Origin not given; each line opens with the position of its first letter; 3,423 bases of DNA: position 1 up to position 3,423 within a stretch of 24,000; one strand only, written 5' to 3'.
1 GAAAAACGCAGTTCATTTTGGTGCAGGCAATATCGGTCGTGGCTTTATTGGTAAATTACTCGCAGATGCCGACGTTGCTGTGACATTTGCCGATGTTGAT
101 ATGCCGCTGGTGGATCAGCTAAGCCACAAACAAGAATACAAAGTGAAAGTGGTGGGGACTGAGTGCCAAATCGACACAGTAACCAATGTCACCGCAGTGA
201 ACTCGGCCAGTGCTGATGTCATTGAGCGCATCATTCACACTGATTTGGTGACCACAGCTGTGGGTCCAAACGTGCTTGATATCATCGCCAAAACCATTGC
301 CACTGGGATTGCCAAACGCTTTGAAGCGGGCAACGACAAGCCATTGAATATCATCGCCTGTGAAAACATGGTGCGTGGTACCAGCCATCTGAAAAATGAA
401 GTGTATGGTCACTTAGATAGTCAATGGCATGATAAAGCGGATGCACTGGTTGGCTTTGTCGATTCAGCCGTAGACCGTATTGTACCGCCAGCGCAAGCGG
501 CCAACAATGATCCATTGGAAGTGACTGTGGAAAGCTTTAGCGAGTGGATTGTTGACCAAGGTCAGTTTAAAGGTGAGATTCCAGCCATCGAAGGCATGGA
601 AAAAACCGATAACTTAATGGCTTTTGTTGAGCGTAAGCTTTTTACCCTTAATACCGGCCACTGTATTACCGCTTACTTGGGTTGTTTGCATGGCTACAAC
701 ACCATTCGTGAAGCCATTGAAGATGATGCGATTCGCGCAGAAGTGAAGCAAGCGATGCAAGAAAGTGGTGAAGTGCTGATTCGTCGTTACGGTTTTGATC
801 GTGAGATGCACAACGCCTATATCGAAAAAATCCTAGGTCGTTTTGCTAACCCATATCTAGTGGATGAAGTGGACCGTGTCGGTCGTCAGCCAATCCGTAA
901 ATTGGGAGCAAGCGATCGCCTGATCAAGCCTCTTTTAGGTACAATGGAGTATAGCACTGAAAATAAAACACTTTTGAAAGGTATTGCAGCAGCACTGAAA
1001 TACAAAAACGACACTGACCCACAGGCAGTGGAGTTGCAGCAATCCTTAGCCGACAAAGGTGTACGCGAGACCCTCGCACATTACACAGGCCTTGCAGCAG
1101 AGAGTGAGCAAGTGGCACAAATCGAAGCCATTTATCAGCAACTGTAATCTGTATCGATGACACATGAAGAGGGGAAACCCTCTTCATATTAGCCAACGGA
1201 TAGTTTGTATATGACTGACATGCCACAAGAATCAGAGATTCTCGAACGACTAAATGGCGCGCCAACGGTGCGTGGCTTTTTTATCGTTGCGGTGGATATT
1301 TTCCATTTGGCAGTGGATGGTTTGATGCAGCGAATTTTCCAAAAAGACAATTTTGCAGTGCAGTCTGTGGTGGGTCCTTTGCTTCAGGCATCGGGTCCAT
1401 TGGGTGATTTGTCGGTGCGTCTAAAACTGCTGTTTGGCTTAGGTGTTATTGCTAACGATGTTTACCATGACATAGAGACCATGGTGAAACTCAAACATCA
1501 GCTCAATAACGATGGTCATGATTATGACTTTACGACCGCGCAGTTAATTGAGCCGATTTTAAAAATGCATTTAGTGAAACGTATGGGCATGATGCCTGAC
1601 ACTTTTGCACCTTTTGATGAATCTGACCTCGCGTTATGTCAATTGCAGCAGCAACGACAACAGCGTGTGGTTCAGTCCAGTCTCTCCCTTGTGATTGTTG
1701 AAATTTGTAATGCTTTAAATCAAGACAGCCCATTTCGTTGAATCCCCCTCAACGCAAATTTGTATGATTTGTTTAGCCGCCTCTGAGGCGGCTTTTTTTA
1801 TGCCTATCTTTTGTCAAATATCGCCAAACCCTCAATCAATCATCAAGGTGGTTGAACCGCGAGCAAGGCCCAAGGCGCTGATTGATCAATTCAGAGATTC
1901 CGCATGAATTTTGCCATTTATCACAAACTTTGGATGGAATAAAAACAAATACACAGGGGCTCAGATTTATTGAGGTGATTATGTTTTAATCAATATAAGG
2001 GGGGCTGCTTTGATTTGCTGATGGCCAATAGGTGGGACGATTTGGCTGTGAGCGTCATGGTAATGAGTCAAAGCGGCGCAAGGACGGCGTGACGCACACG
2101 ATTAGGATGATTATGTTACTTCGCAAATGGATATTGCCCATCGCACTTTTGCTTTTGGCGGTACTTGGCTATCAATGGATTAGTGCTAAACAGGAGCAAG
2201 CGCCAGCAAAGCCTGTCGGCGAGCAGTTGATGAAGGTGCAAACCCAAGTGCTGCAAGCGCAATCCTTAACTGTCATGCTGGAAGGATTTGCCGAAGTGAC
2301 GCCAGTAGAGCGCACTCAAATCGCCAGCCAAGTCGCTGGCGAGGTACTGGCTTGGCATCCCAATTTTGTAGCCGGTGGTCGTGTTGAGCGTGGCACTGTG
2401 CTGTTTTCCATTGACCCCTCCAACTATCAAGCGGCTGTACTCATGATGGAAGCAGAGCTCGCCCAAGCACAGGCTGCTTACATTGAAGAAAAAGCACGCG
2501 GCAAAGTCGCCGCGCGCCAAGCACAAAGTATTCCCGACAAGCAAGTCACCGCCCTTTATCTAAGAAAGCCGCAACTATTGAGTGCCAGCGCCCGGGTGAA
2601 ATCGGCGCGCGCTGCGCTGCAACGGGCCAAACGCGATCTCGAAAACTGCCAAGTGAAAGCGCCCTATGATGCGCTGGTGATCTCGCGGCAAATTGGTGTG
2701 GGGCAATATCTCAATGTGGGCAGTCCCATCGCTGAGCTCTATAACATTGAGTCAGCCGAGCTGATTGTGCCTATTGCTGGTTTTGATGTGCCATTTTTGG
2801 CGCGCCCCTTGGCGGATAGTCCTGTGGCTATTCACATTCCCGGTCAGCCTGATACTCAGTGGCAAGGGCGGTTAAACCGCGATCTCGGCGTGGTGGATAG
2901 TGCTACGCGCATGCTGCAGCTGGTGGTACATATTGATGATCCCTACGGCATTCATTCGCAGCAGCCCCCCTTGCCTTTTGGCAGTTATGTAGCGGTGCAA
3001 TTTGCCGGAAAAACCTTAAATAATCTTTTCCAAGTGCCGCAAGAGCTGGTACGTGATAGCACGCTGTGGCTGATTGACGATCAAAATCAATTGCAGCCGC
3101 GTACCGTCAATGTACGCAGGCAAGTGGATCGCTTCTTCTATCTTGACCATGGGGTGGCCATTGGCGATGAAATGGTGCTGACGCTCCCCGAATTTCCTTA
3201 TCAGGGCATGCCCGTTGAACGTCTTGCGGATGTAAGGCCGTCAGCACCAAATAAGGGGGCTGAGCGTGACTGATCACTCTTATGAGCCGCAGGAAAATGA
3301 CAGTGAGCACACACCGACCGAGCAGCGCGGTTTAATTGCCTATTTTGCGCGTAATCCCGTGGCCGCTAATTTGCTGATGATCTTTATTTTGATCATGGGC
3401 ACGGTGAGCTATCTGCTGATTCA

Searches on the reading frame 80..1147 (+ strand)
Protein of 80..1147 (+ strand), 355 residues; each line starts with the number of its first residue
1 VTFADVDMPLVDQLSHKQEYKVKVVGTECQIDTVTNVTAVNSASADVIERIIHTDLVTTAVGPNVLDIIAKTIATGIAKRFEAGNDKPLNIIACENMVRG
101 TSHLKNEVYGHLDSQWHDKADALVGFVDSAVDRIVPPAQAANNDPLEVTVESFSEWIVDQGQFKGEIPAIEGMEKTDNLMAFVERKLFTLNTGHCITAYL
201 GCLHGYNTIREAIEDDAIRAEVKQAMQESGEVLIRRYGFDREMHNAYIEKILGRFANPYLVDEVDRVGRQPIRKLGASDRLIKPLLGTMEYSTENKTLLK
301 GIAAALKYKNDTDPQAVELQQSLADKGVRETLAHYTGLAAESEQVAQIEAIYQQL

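Call 5: search_protein_families(library=ncbifam, proteins=[window:80-1147:+], max_evalue=0.00001)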
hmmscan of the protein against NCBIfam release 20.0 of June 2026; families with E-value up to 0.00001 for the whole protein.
window:80-1147:+ (355 aa): 13 families
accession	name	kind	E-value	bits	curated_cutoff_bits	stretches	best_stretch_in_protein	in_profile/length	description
NF002646.0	PRK02318.1-2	equivalog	1.4e-190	633.3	368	1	1-355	27-381/382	mannitol-1-phosphate 5-dehydrogenase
NF002648.0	PRK02318.1-4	equivalog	1.4e-150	501.9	719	1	1-353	27-379/382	mannitol-1-phosphate 5-dehydrogenase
NF002652.0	PRK02318.2-5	equivalog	1.3e-121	406.2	356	1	2-346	28-369/377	mannitol-1-phosphate 5-dehydrogenase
NF002650.0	PRK02318.2-2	equivalog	2.7e-116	388.8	359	1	1-353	27-381/388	mannitol-1-phosphate 5-dehydrogenase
NF002649.0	PRK02318.2-1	equivalog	8.7e-109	363.9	422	1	2-354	28-380/386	mannitol-1-phosphate 5-dehydrogenase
NF002647.0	PRK02318.1-3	equivalog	7.1e-100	335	357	1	2-353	29-380/384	mannitol-1-phosphate 5-dehydrogenase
NF002653.0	PRK02318.2-6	equivalog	1.6e-83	280.9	404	1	1-355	28-381/387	mannitol-1-phosphate 5-dehydrogenase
NF002645.0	PRK02318.1-1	equivalog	1.2e-71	241.8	389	1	1-354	27-366/368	mannitol-1-phosphate 5-dehydrogenase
NF002651.0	PRK02318.2-4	equivalog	3.4e-42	144.9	269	1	1-343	30-354/368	mannitol-1-phosphate 5-dehydrogenase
NF002969.0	PRK03643.1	subfamily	2.2e-20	72.8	359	1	80-320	155-411/482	tagaturonate reductase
NF046057.1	bifunc_MtlD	equivalog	3.4e-19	68.7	800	1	186-325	518-659/683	bifunctional mannitol-1-phosphate dehydrogenase/phosphatase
NF043014.1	DArabDhDalD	equivalog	8.9e-17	60.9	600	1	72-288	137-363/452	D-arabinitol 4-dehydrogenase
NF011611.0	PRK15037.1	subfamily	2.9e-15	55.8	603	1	40-317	136-418/486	fructuronate reductase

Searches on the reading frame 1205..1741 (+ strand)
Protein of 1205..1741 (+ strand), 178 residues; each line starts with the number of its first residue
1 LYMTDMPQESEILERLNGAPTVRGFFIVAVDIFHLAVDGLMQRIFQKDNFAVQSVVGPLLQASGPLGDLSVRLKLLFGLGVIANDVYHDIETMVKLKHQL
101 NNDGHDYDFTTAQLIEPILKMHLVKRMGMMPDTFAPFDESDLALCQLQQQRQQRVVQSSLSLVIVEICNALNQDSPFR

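Call 5: search_protein_families(library=ncbifam, proteins=[window:1205-1741:+], max_evalue=0.00001)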
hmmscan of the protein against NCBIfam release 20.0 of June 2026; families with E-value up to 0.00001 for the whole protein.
window:1205-1741:+ (178 aa): 2 families
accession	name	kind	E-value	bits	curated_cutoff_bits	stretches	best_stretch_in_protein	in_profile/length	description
NF008234.1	PRK11001.1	subfamily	3.1e-65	219.3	149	1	8-177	1-170/170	MltR family transcriptional regulator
NF007455.0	PRK10022.1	equivalog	2.2e-15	57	167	1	6-169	3-165/169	putative DNA-binding transcriptional regulator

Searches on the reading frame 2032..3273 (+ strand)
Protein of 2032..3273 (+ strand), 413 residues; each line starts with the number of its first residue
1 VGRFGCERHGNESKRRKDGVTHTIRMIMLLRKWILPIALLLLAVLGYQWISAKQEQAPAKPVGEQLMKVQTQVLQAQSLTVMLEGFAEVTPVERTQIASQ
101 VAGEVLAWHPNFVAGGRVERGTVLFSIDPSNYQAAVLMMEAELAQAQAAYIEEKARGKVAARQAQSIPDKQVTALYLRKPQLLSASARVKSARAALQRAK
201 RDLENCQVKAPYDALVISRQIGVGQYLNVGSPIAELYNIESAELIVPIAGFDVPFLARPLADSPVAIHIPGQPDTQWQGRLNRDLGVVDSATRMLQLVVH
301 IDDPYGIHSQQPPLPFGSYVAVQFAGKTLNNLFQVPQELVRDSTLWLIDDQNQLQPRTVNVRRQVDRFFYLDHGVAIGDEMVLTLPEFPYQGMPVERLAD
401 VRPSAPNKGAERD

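Call 5: search_protein_families(library=ncbifam, proteins=[window:2032-3273:+], max_evalue=0.00001)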
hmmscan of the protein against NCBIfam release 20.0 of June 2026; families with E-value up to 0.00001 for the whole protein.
window:2032-3273:+ (413 aa): 14 families
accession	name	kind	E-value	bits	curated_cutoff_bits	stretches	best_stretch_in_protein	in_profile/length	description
TIGR01730.1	RND_mfp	subfamily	6e-36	124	94.9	1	69-383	1-307/322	efflux RND transporter periplasmic adaptor subunit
NF008589.1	PRK11556.1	equivalog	1.2e-15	57.4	391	1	56-231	46-218/392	MdtA/MuxA family multidrug efflux RND transporter periplasmic adaptor subunit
NF033138.2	RND-peri-MexC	equivalog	1.7e-15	57.1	625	1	60-214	29-180/375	MexC family multidrug efflux RND transporter periplasmic adaptor subunit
NF007785.0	PRK10476.1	equivalog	2.6e-14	52.8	376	2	94-172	48-123/347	multidrug transporter subunit MdtN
TIGR00998.1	8a0101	subfamily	5e-14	52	390.8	1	142-241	147-240/334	EmrA/EmrK family multidrug efflux transporter periplasmic adaptor subunit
NF045904.1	RND-peri-MexE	equivalog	1.5e-13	50.5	714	1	31-230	6-196/390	multidrug efflux RND transporter periplasmic adaptor subunit MexE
NF007132.1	PRK09578.1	equivalog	2.1e-13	49.8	512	1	41-214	13-182/396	MexX/AxyX family multidrug efflux RND transporter periplasmic adaptor subunit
TIGR00999.1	8a0102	subfamily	1e-12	47.8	319.3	1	117-382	3-263/271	CzcB/NccB family metal efflux transporter periplasmic adaptor subunit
NF007362.0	PRK09859.1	equivalog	1.3e-09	37.7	738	1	58-224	25-188/385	multidrug transporter subunit MdtE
NF011604.1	PRK15030.1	equivalog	1.3e-09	37.5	765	1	37-214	12-175/397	multidrug efflux RND transporter periplasmic adaptor subunit AcrA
NF007850.1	PRK10559.1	equivalog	3.5e-09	36.2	400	1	112-235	56-177/303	p-hydroxybenzoic acid efflux pump subunit AaeA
NF000272.2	OqxA_adapt_sub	exception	1.1e-08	34.5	835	1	54-234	33-204/391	multidrug efflux RND transporter periplasmic adaptor subunit OqxA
NF002939.0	PRK03598.1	equivalog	1.9e-08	33.9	393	0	173-279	172-275/332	secretion protein HlyD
NF008606.0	PRK11578.1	equivalog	2e-06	27.2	342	1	45-225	19-203/371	macrolide transporter subunit MacA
